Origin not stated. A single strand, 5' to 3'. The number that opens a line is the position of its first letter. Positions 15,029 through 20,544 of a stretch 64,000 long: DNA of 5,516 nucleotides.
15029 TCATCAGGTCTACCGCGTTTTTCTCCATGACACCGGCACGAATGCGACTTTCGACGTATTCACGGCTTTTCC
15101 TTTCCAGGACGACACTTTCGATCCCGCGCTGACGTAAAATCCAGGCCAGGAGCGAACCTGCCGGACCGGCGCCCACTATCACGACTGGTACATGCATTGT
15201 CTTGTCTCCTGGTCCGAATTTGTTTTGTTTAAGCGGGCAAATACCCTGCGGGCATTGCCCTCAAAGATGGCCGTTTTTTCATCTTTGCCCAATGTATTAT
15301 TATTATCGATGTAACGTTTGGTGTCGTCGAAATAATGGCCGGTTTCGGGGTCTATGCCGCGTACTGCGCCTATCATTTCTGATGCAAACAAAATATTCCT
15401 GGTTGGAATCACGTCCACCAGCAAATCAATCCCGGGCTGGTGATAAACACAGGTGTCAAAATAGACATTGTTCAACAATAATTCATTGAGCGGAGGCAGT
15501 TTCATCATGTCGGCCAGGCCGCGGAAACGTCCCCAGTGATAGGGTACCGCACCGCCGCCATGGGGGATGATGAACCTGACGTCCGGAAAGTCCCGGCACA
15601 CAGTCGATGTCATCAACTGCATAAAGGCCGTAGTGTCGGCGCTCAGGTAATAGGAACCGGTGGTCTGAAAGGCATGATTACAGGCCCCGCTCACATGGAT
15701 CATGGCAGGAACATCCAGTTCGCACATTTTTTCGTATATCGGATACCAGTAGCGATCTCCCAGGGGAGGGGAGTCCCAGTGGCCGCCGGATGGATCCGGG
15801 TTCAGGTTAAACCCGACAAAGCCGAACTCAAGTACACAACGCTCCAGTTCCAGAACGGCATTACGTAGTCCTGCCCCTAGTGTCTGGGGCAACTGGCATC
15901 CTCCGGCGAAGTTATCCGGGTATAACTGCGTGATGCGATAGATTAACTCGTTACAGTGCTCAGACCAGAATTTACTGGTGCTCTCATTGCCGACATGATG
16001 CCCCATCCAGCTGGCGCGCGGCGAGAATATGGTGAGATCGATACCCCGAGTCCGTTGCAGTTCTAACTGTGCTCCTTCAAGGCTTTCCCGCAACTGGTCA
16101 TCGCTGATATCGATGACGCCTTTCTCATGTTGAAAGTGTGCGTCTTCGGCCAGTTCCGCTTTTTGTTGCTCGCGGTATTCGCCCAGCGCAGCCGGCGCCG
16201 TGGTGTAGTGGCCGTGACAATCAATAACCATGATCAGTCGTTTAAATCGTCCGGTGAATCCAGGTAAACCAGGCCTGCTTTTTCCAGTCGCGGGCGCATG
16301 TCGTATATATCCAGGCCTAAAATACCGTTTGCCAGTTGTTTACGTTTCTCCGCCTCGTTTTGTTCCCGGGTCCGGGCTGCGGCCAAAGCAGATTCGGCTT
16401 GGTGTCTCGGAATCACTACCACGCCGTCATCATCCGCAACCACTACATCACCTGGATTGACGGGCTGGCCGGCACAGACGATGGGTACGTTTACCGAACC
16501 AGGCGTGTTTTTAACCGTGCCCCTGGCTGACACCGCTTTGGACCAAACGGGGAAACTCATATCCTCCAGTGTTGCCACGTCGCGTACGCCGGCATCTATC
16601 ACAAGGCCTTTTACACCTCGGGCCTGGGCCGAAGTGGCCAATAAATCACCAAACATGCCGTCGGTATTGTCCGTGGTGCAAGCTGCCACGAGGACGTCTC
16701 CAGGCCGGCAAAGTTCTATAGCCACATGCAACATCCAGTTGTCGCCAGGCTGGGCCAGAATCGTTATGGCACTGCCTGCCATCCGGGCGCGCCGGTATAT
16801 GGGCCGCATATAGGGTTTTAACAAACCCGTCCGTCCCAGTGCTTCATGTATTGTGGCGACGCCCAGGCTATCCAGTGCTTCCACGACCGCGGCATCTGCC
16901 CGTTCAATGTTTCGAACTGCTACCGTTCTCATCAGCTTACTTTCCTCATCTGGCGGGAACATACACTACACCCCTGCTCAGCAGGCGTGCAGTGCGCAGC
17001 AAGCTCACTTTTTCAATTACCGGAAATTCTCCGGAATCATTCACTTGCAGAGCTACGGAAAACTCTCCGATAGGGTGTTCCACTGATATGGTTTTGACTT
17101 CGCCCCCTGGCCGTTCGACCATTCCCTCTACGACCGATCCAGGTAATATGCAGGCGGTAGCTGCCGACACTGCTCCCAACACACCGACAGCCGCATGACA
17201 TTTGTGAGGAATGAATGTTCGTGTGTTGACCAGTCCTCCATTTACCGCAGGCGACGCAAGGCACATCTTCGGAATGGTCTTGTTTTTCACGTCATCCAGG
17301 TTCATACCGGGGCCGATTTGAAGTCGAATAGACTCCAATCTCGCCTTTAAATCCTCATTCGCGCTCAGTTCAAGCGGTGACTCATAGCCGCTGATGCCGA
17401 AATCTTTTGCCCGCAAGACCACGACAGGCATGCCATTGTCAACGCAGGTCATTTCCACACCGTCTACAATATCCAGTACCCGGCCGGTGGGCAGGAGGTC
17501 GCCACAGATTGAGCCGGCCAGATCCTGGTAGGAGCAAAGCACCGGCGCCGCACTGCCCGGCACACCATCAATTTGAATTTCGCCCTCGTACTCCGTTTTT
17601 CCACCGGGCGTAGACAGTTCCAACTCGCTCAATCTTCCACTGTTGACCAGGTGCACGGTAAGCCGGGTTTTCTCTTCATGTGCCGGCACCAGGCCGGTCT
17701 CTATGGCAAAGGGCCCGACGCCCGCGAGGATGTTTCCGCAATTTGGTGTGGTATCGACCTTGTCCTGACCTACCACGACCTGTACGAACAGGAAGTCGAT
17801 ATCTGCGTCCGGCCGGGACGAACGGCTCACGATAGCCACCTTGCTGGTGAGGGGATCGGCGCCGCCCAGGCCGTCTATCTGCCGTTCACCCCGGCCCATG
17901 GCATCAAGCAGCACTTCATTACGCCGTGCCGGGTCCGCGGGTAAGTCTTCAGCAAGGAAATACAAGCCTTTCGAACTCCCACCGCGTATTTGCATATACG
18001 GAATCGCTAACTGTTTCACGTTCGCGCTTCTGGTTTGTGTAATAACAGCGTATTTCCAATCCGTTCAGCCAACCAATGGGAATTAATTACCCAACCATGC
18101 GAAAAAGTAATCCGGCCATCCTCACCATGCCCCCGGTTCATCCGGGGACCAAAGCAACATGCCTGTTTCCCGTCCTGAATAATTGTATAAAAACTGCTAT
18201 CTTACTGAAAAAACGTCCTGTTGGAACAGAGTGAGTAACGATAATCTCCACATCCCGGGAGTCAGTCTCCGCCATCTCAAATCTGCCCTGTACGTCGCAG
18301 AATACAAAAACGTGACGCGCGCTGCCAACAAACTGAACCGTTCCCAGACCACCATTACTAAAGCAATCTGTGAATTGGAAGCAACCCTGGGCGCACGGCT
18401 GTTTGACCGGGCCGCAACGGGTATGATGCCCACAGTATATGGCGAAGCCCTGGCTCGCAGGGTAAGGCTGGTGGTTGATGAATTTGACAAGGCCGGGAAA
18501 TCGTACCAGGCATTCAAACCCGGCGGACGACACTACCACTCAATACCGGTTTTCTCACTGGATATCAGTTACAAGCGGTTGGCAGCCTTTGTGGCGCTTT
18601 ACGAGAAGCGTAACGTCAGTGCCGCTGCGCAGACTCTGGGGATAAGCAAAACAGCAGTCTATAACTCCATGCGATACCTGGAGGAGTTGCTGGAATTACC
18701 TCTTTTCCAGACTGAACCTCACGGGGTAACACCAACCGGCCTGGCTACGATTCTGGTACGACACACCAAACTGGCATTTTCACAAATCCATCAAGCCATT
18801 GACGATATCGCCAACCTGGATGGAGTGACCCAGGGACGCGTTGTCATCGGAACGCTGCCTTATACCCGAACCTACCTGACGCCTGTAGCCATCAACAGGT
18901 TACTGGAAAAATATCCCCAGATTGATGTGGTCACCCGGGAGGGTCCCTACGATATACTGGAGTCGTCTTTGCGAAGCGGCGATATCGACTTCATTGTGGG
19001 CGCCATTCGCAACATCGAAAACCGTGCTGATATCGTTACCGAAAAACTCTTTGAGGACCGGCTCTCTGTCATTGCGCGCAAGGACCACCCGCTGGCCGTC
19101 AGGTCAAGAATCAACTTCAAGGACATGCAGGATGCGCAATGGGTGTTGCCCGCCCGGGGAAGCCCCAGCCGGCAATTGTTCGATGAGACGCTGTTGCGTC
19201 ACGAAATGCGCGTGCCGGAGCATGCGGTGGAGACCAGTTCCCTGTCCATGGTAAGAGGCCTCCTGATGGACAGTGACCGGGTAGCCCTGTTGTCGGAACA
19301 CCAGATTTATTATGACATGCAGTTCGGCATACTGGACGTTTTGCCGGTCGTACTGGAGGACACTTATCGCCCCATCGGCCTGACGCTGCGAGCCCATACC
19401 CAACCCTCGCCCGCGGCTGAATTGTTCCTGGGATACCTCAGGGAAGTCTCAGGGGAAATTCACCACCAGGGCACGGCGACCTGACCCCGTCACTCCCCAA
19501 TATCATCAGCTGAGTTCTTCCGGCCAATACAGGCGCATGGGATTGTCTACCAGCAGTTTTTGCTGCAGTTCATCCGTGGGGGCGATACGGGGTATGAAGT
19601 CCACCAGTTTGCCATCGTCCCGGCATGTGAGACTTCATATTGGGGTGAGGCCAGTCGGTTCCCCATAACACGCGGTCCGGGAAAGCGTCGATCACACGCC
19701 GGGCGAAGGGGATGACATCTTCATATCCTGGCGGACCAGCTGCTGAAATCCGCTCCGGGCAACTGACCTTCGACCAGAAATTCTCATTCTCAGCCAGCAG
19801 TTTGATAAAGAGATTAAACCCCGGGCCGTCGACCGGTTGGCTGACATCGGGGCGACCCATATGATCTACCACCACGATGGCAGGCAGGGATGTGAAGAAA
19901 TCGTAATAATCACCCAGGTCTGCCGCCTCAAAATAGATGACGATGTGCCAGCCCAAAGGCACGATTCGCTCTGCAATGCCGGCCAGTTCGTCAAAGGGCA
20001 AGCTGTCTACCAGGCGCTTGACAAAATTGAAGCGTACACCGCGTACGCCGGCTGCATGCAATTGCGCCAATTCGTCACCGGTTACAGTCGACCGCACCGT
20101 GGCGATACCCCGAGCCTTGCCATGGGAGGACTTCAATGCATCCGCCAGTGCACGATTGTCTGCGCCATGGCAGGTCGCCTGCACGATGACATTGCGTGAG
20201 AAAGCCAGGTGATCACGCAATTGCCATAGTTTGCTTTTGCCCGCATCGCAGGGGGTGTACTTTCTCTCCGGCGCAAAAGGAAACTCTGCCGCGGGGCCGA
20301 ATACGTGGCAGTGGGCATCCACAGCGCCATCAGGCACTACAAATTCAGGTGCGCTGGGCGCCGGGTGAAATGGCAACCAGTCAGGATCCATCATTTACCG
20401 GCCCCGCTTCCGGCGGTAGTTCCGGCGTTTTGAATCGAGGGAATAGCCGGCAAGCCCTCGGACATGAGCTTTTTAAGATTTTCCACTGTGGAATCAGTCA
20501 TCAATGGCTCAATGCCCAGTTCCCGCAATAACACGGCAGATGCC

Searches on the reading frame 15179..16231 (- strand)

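Call 22: search_protein_families(library=pfam, proteins=[window:15179-16231:-], max_evalue=0.00001)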
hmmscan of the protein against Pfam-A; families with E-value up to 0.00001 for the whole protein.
window:15179-16231:- (350 aa): 1 family
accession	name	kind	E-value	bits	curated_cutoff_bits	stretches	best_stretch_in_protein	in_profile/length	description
PF04909.20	Amidohydro_2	-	8e-52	177.2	26.4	1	3-331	1-287/289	Amidohydrolase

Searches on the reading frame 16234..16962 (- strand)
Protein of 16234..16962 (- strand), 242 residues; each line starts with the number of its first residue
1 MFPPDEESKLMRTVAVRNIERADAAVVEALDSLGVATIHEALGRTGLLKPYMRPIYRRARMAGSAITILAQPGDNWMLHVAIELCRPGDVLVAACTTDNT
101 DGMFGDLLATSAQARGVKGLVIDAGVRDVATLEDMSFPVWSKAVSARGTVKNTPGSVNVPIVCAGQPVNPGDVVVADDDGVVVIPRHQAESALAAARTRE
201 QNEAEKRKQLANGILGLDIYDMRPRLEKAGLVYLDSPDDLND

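Call 22: search_protein_families(library=pfam, proteins=[window:16234-16962:-], max_evalue=0.00001)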
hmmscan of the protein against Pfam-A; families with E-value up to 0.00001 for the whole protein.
window:16234-16962:- (242 aa): 1 family
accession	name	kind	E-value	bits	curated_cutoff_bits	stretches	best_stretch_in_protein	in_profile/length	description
PF03737.21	RraA-like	-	2.1e-47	161.6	24.5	1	36-183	2-152/152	Aldolase/RraA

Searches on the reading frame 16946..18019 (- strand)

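Call 22: search_protein_families(library=pfam, proteins=[window:16946-18019:-], max_evalue=0.00001)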
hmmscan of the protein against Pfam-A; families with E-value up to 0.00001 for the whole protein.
window:16946-18019:- (357 aa): 1 family
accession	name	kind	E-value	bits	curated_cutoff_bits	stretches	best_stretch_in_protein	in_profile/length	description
PF04303.18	PrpF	-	4.5e-93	312.6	27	1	5-355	3-371/371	PrpF protein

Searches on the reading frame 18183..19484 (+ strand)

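Call 22: search_protein_families(library=pfam, proteins=[window:18183-19484:+], max_evalue=0.00001)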
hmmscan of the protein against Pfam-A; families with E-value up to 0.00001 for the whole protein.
window:18183-19484:+ (433 aa): 2 families
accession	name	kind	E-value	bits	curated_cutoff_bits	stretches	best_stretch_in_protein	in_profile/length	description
PF03466.25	LysR_substrate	-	5.2e-36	124.4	28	1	215-422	3-207/209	LysR substrate binding domain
PF00126.33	HTH_1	-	1e-30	105.9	26.6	2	29-88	1-60/60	Bacterial regulatory helix-turn-helix protein, lysR family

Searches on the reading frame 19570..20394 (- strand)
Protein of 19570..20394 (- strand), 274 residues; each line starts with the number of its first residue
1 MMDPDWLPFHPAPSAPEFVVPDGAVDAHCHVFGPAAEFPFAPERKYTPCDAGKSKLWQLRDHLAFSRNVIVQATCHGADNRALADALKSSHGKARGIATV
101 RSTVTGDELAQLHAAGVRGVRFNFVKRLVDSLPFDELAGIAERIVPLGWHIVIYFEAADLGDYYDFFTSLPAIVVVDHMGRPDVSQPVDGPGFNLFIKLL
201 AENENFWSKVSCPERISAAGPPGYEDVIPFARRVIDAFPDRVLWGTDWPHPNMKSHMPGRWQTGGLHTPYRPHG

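Call 22: search_protein_families(library=pfam, proteins=[window:19570-20394:-], max_evalue=0.00001)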
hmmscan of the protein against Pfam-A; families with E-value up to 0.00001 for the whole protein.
window:19570-20394:- (274 aa): 1 family
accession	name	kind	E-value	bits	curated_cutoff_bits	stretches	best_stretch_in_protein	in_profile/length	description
PF04909.20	Amidohydro_2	-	1.9e-47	162.9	26.4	1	25-260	1-259/289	Amidohydrolase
